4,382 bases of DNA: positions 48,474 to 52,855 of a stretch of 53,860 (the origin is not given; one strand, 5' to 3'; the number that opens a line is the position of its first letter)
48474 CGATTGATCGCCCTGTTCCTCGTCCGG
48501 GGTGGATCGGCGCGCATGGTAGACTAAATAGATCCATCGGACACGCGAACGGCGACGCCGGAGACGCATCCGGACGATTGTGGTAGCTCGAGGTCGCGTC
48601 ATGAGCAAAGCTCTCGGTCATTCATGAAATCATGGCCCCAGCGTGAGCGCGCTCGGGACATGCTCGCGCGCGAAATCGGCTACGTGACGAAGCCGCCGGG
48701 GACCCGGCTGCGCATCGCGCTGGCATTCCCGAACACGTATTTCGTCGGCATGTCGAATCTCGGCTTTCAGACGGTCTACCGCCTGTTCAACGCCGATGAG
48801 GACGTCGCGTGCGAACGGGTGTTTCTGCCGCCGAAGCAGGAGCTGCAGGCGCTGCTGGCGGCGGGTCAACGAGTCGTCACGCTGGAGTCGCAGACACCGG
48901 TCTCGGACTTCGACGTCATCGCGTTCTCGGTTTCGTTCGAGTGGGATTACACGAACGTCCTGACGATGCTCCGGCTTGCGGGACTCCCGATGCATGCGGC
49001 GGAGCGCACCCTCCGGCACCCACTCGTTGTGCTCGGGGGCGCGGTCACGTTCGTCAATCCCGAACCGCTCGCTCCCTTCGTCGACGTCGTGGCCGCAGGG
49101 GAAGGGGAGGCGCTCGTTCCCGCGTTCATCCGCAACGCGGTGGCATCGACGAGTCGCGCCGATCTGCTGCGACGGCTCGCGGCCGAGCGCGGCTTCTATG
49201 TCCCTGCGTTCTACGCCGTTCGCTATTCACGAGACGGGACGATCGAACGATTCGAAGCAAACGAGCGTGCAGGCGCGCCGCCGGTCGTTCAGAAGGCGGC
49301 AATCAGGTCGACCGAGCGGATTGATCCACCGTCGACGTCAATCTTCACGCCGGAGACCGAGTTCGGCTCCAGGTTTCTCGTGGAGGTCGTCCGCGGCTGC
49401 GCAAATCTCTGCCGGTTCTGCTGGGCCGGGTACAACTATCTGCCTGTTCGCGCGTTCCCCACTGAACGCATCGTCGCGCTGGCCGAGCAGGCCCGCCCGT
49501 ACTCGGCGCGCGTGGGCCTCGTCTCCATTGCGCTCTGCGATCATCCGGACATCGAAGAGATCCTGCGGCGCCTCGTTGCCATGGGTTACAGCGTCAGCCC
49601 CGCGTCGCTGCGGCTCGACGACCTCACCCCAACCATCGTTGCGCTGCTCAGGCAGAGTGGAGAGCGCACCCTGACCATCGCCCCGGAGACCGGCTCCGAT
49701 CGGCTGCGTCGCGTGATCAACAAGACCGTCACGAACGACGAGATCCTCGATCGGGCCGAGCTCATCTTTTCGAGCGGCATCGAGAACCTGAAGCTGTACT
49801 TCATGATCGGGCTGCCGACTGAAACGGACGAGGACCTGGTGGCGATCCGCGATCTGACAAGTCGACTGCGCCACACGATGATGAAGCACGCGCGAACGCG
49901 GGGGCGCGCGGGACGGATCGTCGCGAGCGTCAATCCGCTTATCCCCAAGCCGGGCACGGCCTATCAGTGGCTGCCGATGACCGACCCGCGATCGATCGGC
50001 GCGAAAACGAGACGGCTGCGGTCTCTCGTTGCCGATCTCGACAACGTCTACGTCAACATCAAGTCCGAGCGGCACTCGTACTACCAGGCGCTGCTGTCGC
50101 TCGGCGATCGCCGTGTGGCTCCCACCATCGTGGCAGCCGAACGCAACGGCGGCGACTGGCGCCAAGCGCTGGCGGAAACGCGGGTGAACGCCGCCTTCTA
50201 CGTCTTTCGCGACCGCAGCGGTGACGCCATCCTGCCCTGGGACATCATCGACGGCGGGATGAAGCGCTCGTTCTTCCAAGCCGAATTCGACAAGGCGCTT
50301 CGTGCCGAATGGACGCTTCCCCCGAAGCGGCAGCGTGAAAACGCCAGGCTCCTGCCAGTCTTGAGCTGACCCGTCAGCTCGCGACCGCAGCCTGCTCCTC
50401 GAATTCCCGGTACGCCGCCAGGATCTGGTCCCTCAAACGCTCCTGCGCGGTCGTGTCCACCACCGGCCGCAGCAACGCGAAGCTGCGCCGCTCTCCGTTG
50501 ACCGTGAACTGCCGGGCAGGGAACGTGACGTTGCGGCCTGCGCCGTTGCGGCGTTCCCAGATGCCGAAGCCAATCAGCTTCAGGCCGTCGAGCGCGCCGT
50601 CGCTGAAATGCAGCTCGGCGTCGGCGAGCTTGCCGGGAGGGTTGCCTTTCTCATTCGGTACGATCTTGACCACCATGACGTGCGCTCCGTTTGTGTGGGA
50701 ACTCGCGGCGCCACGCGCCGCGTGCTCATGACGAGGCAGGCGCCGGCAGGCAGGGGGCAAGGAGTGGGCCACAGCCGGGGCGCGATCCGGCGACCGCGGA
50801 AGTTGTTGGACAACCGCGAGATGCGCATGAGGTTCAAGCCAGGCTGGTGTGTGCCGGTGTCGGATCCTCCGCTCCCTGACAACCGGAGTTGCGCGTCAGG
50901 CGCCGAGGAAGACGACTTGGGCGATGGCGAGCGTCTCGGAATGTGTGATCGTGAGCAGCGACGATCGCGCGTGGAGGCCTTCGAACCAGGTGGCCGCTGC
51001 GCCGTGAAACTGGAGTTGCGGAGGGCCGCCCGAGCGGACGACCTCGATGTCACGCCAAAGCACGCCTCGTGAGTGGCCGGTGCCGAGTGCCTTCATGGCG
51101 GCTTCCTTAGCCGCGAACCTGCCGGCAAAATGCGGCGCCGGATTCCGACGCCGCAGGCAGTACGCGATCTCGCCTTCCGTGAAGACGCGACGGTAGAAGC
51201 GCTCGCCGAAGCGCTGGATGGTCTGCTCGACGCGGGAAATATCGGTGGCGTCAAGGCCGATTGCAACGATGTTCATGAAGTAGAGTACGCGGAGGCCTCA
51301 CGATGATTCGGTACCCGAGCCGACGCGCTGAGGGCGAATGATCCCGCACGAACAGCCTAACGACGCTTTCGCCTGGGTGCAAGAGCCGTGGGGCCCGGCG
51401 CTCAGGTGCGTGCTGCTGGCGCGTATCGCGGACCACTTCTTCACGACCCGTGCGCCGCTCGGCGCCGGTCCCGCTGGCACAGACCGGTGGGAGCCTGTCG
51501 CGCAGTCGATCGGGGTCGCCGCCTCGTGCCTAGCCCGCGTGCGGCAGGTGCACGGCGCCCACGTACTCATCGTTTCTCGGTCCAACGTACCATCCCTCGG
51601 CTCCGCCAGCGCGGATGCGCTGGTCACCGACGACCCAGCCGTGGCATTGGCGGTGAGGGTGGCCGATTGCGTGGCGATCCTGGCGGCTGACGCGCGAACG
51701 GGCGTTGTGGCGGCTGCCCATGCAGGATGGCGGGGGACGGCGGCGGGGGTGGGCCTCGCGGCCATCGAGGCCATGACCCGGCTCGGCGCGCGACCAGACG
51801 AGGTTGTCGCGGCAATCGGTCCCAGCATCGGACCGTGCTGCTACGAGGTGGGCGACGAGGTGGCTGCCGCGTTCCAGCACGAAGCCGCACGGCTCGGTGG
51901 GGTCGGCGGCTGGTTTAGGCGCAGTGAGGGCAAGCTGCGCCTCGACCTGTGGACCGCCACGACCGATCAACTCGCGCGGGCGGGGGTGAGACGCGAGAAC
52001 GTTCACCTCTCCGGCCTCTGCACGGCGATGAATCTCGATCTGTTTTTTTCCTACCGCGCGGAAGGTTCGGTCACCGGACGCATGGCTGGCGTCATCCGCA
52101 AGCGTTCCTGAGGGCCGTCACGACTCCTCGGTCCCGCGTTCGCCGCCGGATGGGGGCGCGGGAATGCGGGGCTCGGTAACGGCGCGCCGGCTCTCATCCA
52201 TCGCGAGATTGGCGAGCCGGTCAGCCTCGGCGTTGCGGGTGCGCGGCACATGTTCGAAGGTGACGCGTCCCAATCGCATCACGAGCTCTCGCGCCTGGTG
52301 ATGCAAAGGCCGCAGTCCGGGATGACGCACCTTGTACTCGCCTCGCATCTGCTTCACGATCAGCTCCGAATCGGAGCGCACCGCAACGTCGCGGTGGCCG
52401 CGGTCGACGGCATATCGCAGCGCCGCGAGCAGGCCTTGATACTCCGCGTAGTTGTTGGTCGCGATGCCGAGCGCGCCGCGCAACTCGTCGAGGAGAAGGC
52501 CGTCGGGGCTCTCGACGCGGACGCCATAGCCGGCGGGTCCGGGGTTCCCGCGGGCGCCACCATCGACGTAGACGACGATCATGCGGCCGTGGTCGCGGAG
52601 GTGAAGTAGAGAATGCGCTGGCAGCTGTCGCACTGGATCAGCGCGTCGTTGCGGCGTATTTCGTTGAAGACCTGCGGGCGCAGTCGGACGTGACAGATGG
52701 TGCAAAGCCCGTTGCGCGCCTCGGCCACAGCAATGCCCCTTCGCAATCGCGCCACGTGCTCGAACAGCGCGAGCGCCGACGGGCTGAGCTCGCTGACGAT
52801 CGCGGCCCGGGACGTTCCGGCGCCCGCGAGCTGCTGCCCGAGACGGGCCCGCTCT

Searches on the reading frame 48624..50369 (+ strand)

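Call 16: search_protein_families(library=pfam, proteins=[window:48624-50369:+], max_evalue=0.001)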
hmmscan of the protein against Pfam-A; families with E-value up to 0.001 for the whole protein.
window:48624-50369:+ (581 aa): 3 families
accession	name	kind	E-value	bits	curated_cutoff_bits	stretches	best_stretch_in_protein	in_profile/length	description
PF19864.5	Radical_SAM_N2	-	1.2e-47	161.5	29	1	47-194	1-151/151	Radical SAM proteins, N-terminal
PF04055.27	Radical_SAM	-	1.2e-21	78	29.5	1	254-411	2-165/166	Radical SAM superfamily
PF02310.24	B12-binding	-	1.8e-06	28.2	32.1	1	94-168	50-120/121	B12 binding domain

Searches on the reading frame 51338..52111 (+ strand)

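Call 16: search_protein_families(library=pfam, proteins=[window:51338-52111:+], max_evalue=0.001)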
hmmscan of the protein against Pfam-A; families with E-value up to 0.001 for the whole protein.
window:51338-52111:+ (257 aa): 1 family
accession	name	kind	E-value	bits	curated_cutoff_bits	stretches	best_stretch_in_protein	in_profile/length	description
PF02578.20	Cu-oxidase_4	-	6.8e-65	219.2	22.9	1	53-253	34-237/238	Multi-copper polyphenol oxidoreductase laccase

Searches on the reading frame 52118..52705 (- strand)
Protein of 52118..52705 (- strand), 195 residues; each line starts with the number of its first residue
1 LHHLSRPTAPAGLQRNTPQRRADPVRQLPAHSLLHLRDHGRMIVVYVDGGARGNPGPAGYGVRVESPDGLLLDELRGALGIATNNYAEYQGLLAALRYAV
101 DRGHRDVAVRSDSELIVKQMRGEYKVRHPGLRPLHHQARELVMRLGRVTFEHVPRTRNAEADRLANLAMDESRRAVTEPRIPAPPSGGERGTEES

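Call 16: search_protein_families(library=pfam, proteins=[window:52118-52705:-], max_evalue=0.001)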
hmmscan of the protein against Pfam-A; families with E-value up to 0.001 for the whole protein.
window:52118-52705:- (195 aa): 2 families
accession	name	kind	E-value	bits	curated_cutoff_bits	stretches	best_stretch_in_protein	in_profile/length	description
PF13456.12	RVT_3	-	1.8e-21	76.8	21.6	1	47-168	2-123/123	Reverse transcriptase-like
PF00075.30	RNase_H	-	6.6e-10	39.7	25.8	1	43-167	4-138/141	RNase H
